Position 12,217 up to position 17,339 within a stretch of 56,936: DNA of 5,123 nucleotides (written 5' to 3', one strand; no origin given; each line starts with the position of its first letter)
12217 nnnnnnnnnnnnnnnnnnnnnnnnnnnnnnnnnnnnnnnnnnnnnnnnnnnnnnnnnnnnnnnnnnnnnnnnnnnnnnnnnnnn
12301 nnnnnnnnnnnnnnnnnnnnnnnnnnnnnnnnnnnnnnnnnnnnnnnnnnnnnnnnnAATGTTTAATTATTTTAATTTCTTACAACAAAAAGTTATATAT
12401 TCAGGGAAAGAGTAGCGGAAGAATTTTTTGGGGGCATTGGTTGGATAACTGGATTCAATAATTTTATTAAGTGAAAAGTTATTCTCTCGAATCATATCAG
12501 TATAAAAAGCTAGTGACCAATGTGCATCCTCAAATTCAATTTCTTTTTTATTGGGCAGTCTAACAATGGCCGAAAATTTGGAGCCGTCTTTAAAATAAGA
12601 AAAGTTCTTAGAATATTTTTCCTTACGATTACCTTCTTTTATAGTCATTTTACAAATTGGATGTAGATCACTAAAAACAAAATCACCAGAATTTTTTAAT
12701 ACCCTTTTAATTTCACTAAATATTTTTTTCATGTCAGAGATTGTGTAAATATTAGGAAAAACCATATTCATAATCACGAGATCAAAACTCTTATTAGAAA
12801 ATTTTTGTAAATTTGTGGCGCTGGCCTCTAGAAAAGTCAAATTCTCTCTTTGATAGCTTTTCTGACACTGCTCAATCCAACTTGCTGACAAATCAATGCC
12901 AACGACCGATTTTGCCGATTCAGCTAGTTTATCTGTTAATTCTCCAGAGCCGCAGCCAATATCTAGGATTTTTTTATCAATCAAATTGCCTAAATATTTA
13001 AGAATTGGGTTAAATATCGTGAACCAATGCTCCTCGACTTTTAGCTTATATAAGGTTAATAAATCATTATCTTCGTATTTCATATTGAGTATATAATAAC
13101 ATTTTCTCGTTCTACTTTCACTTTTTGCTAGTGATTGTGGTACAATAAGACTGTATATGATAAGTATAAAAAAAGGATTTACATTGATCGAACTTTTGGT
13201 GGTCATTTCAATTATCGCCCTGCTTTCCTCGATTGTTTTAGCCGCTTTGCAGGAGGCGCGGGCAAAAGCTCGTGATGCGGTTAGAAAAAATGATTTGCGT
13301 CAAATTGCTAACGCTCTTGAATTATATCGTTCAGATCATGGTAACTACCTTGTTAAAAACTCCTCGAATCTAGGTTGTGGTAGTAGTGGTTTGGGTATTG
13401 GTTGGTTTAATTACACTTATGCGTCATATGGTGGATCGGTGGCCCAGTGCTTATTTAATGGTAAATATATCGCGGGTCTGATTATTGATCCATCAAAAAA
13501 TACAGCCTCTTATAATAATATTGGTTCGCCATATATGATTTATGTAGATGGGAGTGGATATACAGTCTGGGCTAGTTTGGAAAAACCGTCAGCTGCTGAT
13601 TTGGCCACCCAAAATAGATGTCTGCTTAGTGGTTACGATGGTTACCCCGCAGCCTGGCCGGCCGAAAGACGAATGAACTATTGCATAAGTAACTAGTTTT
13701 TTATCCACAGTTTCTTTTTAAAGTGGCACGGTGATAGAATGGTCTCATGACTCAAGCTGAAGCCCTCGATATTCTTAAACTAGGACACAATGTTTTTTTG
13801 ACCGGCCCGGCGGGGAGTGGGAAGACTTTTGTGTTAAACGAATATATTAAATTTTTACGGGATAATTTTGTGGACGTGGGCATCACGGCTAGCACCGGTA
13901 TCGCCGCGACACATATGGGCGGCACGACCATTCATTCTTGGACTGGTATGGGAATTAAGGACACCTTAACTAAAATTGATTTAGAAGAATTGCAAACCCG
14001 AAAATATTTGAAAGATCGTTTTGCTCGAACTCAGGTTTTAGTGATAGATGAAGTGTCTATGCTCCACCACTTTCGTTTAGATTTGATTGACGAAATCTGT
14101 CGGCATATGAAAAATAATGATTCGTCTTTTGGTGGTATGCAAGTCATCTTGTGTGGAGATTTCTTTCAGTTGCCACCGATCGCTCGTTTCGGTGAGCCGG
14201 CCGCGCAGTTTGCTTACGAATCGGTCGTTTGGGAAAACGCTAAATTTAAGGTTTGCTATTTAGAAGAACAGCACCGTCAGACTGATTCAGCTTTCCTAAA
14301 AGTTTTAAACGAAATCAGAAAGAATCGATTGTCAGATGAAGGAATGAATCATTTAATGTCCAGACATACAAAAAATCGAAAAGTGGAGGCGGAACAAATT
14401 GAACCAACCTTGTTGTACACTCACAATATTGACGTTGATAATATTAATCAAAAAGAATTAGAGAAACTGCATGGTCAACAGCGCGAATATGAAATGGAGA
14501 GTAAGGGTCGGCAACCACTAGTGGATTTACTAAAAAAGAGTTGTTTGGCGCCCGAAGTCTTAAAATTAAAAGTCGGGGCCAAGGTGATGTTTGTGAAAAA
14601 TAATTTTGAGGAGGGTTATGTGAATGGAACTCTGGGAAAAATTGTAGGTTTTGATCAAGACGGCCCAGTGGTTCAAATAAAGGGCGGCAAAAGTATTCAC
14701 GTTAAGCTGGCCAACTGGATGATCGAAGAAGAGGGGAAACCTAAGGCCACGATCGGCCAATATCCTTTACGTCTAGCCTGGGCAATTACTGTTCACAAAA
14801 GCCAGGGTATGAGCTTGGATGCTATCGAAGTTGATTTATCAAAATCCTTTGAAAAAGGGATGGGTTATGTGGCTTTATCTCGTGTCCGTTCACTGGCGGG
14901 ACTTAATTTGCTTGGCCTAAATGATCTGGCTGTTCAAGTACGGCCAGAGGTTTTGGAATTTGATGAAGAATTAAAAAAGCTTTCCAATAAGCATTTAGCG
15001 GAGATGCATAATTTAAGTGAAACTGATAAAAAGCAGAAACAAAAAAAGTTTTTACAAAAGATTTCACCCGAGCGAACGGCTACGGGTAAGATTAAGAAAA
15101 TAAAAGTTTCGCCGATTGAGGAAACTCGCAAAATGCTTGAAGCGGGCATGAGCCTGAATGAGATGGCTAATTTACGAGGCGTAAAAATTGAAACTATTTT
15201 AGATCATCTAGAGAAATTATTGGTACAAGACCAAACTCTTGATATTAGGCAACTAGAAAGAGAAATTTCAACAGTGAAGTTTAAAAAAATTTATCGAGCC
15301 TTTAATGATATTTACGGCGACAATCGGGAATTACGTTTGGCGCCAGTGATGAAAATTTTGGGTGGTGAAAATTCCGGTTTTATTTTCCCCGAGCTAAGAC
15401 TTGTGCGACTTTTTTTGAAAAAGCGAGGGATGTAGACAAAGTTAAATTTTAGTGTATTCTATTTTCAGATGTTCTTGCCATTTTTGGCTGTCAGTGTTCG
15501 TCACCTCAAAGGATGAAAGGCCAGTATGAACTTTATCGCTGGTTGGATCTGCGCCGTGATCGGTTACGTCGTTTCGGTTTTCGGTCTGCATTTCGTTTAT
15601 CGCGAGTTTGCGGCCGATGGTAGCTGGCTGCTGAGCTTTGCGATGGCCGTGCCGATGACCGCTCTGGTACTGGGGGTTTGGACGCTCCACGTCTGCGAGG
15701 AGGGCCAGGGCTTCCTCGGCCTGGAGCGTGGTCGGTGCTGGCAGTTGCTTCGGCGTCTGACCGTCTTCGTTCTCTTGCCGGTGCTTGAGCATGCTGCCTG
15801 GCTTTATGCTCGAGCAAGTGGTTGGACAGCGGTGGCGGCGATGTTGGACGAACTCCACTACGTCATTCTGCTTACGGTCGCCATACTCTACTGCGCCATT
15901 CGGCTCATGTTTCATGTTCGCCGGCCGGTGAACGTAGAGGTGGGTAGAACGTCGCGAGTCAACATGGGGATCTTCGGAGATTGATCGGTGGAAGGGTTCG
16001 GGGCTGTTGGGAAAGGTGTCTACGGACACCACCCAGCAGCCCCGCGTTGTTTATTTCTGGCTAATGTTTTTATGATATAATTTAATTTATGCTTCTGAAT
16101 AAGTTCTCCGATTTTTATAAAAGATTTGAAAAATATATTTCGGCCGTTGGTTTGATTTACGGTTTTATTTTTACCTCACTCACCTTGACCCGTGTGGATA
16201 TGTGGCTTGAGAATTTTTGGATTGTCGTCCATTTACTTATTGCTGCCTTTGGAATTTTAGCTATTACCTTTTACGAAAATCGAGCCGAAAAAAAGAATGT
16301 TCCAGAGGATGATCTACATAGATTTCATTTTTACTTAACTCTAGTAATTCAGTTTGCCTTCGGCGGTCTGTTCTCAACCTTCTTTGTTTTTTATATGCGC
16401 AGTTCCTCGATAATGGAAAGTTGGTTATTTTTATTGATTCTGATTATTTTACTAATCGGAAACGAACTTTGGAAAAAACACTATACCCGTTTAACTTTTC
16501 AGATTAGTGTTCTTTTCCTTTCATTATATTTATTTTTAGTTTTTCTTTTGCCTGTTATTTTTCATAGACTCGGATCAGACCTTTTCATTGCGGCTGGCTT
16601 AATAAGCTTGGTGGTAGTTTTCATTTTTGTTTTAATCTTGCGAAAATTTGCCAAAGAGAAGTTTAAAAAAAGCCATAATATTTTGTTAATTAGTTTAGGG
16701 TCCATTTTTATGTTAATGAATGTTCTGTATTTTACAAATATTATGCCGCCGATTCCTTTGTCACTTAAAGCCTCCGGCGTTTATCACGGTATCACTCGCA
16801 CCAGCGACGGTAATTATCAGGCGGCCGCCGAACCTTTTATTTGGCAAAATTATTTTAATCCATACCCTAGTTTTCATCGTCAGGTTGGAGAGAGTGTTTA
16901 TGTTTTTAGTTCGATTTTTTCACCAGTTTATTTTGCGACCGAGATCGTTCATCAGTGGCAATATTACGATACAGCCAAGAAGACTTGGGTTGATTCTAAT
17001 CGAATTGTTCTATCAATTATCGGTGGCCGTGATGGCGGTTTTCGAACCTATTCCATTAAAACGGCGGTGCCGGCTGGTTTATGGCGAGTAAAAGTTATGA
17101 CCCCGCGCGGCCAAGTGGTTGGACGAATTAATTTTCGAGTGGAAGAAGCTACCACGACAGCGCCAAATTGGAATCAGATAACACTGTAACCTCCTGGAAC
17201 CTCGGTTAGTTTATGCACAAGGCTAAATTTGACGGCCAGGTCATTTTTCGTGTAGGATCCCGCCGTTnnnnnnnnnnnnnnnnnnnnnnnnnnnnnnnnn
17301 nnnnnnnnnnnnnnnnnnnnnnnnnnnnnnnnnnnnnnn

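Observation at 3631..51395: Six compositionally foreign, self-contained mini-cassettes scattered between core genes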

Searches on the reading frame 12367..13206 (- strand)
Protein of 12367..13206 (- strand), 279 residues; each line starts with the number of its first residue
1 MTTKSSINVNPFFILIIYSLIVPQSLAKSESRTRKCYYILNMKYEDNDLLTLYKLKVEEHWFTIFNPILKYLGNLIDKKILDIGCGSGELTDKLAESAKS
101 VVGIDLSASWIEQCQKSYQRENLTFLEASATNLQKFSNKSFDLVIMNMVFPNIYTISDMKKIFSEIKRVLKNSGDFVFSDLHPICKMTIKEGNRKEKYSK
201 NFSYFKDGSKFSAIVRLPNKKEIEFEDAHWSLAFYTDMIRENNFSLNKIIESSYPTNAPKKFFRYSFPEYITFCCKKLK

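Call 94: search_protein_families(library=pfam, proteins=[window:12367-13206:-], max_evalue=0.00001)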
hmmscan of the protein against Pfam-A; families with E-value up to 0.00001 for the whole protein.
window:12367-13206:- (279 aa): 14 families
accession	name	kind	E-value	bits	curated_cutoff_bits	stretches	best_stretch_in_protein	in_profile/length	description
PF08241.18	Methyltransf_11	-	5.5e-23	81.9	21.2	1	81-178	1-95/95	Methyltransferase domain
PF13649.12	Methyltransf_25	-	1.8e-21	77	27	1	80-174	1-97/97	Methyltransferase domain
PF13847.12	Methyltransf_31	-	4.1e-21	75.6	27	1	78-182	5-113/145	Methyltransferase domain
PF08242.18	Methyltransf_12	-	1.5e-15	58.1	30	1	81-175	1-97/98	Methyltransferase domain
PF13489.12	Methyltransf_23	-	1.1e-12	48.4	27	1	74-183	20-121/164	Methyltransferase domain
PF01209.24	Ubie_methyltran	-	3.9e-12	46.4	20.1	1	41-180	17-153/233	ubiE/COQ5 methyltransferase family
PF05175.20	MTS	-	9.6e-10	38.8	23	1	69-177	24-137/170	Methyltransferase small domain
PF05401.17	NodS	-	3.7e-08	33.9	24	1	79-185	46-152/201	Nodulation protein S (NodS)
PF07021.18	MetW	-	4.4e-08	33.4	21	1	78-169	15-101/193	Methionine biosynthesis protein MetW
PF02353.26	CMAS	-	2.7e-07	30.6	27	1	78-193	64-176/273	Mycolic acid cyclopropane synthetase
PF08003.17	Methyltransf_9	-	1e-06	28.4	23.8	1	55-178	92-217/315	Protein of unknown function (DUF1698)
PF06325.19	PrmA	-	1.1e-06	28.8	22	1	77-181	162-261/296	Ribosomal protein L11 methyltransferase (PrmA)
PF00398.26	RrnaAD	-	2e-06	27.5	24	0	77-138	31-93/263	Ribosomal RNA adenine dimethylase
PF02390.23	Methyltransf_4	-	3.2e-06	27.2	24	0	79-151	4-81/173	Putative methyltransferase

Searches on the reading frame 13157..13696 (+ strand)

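Call 94: search_protein_families(library=pfam, proteins=[window:13157-13696:+], max_evalue=0.00001)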
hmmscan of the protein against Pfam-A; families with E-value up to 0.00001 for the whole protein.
window:13157-13696:+ (179 aa): 1 family
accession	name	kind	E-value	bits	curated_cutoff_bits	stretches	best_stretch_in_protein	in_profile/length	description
PF07963.17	N_methyl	-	2.5e-07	30.4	21.2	1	5-28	4-27/27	Prokaryotic N-terminal methylation motif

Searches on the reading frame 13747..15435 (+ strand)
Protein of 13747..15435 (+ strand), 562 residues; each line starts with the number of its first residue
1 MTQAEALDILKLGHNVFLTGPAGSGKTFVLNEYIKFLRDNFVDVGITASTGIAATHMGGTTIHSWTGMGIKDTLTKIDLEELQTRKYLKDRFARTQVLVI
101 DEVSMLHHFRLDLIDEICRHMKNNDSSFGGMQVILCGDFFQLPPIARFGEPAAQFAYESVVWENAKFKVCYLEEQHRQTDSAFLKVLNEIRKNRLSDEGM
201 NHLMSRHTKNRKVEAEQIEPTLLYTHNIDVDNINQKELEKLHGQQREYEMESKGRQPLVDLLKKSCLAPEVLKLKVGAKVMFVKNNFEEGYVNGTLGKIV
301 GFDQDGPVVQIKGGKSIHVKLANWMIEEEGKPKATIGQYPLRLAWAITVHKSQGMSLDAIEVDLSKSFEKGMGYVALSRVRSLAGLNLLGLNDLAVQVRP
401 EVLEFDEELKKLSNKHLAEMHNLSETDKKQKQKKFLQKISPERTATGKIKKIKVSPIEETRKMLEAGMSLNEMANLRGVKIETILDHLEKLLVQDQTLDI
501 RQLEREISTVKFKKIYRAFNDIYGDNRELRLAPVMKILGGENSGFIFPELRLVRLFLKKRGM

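Call 7: search_protein_families(library=pfam, proteins=[window:13747-15435:+])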
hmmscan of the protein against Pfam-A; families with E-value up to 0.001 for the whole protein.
window:13747-15435:+ (562 aa): 12 families
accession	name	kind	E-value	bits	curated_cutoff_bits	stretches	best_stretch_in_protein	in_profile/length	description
PF05970.20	PIF1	-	4.1e-37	128.4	25.9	1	11-181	20-192/223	PIF1-like helicase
PF13604.12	AAA_30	-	1.1e-16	61.6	27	1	3-202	6-179/191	AAA domain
PF13245.12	AAA_19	-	4.8e-14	53.1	25.1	1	4-146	2-133/134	AAA domain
PF14493.12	HTH_40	-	2.3e-11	44.2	27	1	458-542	3-80/89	Helix-turn-helix domain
PF13401.12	AAA_22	-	1.7e-10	41.7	27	1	16-137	8-122/130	AAA domain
PF21530.3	Pif1_2B_dom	-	4.4e-10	39.6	23.9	1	261-302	5-47/47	DNA helicase Pif1, 2B domain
PF02689.20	Herpes_Helicase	-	8.8e-07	27.7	27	1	334-386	720-774/808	Helicase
PF13191.12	AAA_16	-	0.00023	22.2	32.6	0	14-43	25-52/167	AAA ATPase domain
PF07728.20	AAA_5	-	0.00024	21.6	22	0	15-107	1-79/139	AAA domain (dynein-related subfamily)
PF00270.35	DEAD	-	0.0003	21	26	0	3-29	4-30/167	DEAD/DEAH box helicase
PF18335.7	SH3_13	-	0.00046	20.4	41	1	274-309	26-61/65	ATP-dependent RecD-like DNA helicase SH3 domain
PF13479.12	AAA_24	-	0.00057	20.2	27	0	15-123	4-93/195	AAA domain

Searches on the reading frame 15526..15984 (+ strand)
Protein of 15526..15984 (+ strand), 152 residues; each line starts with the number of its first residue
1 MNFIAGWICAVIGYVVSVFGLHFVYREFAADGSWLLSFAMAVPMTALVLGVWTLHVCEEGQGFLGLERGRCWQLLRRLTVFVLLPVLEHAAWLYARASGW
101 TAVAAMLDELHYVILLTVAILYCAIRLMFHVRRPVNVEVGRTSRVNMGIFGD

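Call 6: search_protein_families(library=pfam, proteins=[window:15526-15984:+], max_evalue=1)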
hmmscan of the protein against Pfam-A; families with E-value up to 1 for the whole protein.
window:15526-15984:+ (152 aa): 1 family
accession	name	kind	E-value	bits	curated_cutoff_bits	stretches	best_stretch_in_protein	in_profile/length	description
PF10326.15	7TM_GPCR_Str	-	0.001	19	22.4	1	3-43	84-124/307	Serpentine type 7TM GPCR chemoreceptor Str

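Call 106: search_protein_families(library=phrogs, proteins=[P0001, P0002, P0003, P0005, P0006], max_evalue=0.1)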
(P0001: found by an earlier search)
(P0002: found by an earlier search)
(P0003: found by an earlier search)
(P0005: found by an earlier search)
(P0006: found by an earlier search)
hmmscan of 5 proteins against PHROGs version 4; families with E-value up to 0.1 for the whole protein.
P0001 (154 aa): 0 families

P0002 (152 aa): 0 families

P0003 (152 aa): 0 families

P0005 (156 aa): 1 family
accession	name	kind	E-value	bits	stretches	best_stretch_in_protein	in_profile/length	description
phrog_34183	-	unknown function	0.033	15.5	1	25-64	13-56/78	-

P0006 (110 aa): 0 families

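Call 107: search_protein_families(library=padloc, proteins=[P0001, P0002, P0003, P0005, P0006], max_evalue=0.1)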
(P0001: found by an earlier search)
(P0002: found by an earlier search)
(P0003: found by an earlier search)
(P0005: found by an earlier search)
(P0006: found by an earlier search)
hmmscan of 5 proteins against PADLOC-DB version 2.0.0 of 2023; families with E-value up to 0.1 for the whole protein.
P0001 (154 aa): 0 families

P0002 (152 aa): 0 families

P0003 (152 aa): 0 families

P0005 (156 aa): 0 families

P0006 (110 aa): 0 families

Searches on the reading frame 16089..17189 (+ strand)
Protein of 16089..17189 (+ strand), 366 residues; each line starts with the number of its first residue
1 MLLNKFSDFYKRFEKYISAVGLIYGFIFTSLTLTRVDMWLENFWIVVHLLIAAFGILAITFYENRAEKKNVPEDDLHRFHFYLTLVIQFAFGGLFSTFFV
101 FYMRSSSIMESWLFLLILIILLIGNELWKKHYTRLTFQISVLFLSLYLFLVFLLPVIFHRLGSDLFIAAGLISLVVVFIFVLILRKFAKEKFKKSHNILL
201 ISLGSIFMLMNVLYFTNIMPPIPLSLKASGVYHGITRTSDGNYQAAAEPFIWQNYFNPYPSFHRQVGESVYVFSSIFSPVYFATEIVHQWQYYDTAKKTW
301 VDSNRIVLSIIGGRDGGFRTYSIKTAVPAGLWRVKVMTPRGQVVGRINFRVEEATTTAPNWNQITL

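Call 7: search_protein_families(library=pfam, proteins=[window:16089-17189:+])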
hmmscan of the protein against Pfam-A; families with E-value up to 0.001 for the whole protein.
window:16089-17189:+ (366 aa): 1 family
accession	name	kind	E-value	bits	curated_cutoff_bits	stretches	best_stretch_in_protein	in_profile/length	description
PF11141.13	DUF2914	-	1.7e-14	53.7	23.6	1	284-351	2-62/62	Protein of unknown function (DUF2914)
